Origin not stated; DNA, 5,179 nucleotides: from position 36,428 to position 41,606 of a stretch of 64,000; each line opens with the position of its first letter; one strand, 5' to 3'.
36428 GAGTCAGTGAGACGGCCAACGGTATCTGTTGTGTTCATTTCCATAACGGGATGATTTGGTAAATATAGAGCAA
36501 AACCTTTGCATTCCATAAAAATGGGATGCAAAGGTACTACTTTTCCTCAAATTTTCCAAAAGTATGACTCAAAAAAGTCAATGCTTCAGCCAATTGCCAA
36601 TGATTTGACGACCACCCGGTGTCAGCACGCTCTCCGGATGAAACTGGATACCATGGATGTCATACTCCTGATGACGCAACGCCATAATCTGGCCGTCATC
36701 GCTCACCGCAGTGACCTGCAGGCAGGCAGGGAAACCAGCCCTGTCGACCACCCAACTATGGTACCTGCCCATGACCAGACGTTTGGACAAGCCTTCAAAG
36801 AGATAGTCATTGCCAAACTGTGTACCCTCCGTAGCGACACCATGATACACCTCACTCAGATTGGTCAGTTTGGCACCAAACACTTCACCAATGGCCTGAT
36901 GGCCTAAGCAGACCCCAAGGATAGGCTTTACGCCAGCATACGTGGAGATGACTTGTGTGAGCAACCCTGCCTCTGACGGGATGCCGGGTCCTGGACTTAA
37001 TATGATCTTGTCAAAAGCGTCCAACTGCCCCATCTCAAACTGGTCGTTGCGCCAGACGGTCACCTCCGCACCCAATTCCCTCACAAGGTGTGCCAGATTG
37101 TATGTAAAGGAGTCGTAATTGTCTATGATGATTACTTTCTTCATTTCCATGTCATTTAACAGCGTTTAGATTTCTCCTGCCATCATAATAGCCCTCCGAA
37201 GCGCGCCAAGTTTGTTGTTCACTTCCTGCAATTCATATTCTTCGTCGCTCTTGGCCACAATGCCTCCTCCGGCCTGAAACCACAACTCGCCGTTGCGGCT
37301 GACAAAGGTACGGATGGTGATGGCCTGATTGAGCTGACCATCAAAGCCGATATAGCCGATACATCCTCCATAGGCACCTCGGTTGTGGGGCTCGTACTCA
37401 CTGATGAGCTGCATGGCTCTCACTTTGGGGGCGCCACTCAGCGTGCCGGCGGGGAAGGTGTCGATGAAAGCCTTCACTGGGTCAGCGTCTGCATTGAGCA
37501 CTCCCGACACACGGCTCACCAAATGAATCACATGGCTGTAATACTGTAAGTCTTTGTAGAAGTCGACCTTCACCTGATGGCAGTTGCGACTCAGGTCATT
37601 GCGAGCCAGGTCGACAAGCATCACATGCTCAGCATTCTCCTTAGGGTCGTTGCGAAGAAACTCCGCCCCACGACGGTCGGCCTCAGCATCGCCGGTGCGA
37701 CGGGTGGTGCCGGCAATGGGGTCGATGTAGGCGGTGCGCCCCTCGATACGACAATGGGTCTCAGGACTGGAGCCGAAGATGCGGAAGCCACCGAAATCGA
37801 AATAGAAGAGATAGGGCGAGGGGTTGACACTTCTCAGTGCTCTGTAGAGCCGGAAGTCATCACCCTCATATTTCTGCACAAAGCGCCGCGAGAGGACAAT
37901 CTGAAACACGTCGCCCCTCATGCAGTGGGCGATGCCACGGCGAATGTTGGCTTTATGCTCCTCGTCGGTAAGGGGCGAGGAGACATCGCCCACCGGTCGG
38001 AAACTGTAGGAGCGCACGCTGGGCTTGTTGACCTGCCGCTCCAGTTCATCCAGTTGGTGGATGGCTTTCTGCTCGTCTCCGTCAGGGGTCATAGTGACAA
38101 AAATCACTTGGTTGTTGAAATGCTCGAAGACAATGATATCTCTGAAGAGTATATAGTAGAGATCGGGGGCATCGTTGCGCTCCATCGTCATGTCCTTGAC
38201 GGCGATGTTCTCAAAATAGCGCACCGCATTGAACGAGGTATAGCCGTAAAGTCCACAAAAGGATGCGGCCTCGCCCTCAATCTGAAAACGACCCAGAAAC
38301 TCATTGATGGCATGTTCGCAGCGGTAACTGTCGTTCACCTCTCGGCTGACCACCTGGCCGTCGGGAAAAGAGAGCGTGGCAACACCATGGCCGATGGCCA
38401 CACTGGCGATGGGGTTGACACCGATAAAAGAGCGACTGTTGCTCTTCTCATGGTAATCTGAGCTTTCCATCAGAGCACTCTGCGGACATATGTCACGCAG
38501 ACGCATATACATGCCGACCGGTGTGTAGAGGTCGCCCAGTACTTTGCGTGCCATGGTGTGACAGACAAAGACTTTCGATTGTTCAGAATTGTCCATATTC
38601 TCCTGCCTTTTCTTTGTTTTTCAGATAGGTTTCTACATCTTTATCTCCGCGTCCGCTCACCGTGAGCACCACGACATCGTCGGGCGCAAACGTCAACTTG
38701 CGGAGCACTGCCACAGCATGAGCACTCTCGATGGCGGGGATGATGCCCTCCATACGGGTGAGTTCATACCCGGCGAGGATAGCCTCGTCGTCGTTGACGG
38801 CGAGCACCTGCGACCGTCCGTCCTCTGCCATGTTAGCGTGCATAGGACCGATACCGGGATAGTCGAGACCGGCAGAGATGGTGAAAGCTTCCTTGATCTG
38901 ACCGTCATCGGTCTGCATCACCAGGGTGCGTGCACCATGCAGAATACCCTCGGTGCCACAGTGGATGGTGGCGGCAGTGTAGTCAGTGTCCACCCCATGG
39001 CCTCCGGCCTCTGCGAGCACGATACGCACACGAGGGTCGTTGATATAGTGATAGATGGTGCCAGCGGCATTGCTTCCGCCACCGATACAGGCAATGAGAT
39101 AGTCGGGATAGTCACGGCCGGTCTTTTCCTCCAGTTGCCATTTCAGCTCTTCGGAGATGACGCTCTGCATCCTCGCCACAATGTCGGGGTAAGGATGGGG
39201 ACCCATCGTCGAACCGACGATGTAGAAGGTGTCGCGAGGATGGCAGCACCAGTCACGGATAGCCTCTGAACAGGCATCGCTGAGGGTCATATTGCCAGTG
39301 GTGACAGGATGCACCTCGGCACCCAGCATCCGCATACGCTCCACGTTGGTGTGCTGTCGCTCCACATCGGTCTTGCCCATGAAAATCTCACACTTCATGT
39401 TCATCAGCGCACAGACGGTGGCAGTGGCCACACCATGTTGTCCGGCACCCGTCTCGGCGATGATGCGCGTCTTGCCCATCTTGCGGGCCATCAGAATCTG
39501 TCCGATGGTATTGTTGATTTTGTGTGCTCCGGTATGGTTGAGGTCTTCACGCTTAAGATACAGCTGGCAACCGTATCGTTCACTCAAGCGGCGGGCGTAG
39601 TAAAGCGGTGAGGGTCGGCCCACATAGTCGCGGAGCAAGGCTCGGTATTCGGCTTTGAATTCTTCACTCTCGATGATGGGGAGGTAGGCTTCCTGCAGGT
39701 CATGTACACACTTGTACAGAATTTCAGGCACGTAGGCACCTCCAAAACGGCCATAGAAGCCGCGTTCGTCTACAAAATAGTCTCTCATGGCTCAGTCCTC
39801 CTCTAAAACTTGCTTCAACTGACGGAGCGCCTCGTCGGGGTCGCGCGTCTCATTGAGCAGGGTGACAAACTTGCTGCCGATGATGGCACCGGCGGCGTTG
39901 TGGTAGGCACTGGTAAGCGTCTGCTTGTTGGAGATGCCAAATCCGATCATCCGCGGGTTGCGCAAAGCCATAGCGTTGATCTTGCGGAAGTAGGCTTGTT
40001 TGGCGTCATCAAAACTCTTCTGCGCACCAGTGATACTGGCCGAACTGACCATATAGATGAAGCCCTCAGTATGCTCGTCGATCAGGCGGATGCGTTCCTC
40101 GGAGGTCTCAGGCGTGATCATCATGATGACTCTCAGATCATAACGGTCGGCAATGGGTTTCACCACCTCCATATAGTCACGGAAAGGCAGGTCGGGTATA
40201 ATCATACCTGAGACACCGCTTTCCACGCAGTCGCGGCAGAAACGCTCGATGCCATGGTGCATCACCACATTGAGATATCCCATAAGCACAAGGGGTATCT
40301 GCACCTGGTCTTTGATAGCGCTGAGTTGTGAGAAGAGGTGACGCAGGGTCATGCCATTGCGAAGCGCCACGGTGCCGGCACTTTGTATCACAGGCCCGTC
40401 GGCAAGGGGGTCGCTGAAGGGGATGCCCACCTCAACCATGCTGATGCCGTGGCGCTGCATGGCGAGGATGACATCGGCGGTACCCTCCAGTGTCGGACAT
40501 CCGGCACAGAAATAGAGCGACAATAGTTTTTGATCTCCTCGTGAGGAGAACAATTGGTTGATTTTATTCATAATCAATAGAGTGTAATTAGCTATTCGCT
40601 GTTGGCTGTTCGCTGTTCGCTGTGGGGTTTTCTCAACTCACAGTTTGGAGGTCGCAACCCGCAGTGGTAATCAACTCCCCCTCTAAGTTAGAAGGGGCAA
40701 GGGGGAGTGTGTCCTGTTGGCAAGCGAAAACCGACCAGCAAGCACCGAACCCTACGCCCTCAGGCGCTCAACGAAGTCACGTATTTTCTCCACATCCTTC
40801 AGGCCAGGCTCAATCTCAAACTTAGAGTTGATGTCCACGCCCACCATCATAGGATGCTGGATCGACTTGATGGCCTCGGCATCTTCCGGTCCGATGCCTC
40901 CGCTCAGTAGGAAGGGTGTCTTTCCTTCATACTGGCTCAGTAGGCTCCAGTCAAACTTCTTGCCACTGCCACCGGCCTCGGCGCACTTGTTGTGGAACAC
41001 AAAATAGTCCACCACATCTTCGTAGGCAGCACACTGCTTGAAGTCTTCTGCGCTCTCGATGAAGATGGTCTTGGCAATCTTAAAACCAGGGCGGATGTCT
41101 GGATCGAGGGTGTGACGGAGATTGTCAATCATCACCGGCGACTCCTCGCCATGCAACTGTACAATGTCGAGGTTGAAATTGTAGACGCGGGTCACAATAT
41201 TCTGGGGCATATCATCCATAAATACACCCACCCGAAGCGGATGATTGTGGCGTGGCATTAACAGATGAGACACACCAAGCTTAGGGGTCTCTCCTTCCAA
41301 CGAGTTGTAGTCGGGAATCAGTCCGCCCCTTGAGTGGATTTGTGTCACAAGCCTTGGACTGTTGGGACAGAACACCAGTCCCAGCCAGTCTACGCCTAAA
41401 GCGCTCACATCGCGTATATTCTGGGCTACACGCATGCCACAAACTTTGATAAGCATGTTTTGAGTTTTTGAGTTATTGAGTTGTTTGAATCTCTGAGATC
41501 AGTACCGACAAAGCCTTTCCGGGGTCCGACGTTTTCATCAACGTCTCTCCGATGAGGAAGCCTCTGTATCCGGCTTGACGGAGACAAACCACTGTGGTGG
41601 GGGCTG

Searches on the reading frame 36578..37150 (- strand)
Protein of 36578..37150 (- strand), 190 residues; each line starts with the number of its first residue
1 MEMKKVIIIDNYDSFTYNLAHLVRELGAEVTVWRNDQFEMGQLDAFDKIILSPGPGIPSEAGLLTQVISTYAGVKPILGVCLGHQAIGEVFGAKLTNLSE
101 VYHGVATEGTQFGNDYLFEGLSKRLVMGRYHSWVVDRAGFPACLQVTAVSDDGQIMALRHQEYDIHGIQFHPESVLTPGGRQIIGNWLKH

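Call 3: search_protein_families(library=pfam, proteins=[window:36578-37150:-])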
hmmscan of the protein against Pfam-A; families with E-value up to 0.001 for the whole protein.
window:36578-37150:- (190 aa): 2 families
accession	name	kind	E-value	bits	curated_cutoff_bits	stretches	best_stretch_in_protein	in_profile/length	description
PF00117.34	GATase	-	4.4e-51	173.7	22.8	1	8-188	2-187/190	Glutamine amidotransferase class-I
PF07722.19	Peptidase_C26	-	1.4e-08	35.3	20.5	1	72-173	103-219/219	Peptidase C26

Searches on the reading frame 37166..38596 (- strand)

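Call 3: search_protein_families(library=pfam, proteins=[window:37166-38596:-])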
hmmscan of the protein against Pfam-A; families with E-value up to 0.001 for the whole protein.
window:37166-38596:- (476 aa): 2 families
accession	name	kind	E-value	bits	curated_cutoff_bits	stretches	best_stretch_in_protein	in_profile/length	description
PF00425.24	Chorismate_bind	-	2.9e-78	263.4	27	1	211-462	2-257/257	chorismate binding enzyme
PF04715.19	Anth_synt_I_N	-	1.3e-25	90.7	23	1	22-164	1-138/140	Anthranilate synthase component I, N terminal region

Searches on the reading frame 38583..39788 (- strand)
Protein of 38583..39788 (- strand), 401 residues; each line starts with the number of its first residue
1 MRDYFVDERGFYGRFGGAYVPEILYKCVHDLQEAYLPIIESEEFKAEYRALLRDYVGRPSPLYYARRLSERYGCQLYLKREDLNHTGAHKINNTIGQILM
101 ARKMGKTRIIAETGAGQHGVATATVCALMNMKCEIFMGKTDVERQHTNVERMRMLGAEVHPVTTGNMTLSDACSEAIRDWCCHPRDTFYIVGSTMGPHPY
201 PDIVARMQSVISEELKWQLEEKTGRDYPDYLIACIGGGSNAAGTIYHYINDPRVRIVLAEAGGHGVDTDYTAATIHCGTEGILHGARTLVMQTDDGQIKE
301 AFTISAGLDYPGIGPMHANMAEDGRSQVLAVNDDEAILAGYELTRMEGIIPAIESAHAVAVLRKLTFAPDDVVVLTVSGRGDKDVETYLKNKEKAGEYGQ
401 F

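Call 3: search_protein_families(library=pfam, proteins=[window:38583-39788:-])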
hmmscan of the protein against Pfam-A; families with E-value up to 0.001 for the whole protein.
window:38583-39788:- (401 aa): 1 family
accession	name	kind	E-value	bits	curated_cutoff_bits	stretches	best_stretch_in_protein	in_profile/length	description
PF00291.31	PALP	-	5.2e-46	157.8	35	1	57-379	5-295/295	Pyridoxal-phosphate dependent enzyme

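Call 37: find_homologous_proteins(query=window:38583-39788:-, max_evalue=1e-60)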
Query window:38583-39788:- (401 aa): 8000 proteins with E <= 1e-60 among 8000 candidates; the best 120 are listed.
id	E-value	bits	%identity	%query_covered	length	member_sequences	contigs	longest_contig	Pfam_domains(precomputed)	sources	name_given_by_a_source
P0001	4.3e-273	924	100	100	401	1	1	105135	PF00291.32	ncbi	-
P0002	1.3e-272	922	100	100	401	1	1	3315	PF00291.32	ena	-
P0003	4.9e-269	910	98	100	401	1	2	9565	PF00291.32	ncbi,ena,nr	ncbi:MAG: tryptophan synthase subunit beta [Prevotella sp.]|nr:tryptophan synthase subunit beta [Pre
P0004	4.9e-269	910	98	100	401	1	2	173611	PF00291.32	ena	-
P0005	6.6e-269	910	97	100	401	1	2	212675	PF00291.32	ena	-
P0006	1.4e-268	909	97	100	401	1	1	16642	PF00291.32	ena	-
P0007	1.8e-268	908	97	100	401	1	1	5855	PF00291.32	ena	-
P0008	2.1e-268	908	97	100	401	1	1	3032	PF00291.32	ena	-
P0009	3.6e-266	901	97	100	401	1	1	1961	PF00291.32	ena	-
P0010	1.6e-265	899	96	100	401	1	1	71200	PF00291.32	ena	-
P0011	2.8e-265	898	96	100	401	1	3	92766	PF00291.32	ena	-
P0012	4.9e-265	897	96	100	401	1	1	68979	PF00291.32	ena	-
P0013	5.3e-263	890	95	100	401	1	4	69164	PF00291.32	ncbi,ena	-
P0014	3.2e-262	888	95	100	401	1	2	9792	PF00291.32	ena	-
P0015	9.3e-262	886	95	100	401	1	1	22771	PF00291.32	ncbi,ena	-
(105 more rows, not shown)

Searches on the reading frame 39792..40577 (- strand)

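Call 3: search_protein_families(library=pfam, proteins=[window:39792-40577:-])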
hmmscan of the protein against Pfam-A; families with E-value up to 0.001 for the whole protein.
window:39792-40577:- (261 aa): 1 family
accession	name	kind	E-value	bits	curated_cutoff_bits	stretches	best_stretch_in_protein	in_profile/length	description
PF00290.26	Trp_syntA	-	3.7e-68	229.7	27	1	17-256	10-249/259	Tryptophan synthase alpha chain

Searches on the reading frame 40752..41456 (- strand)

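Call 3: search_protein_families(library=pfam, proteins=[window:40752-41456:-])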
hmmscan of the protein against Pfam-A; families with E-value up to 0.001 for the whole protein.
window:40752-41456:- (234 aa): 1 family
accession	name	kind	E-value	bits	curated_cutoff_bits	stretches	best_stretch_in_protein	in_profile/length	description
PF00697.28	PRAI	-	1.7e-30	106.6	22.7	1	72-230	47-192/193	N-(5'phosphoribosyl)anthranilate (PRA) isomerase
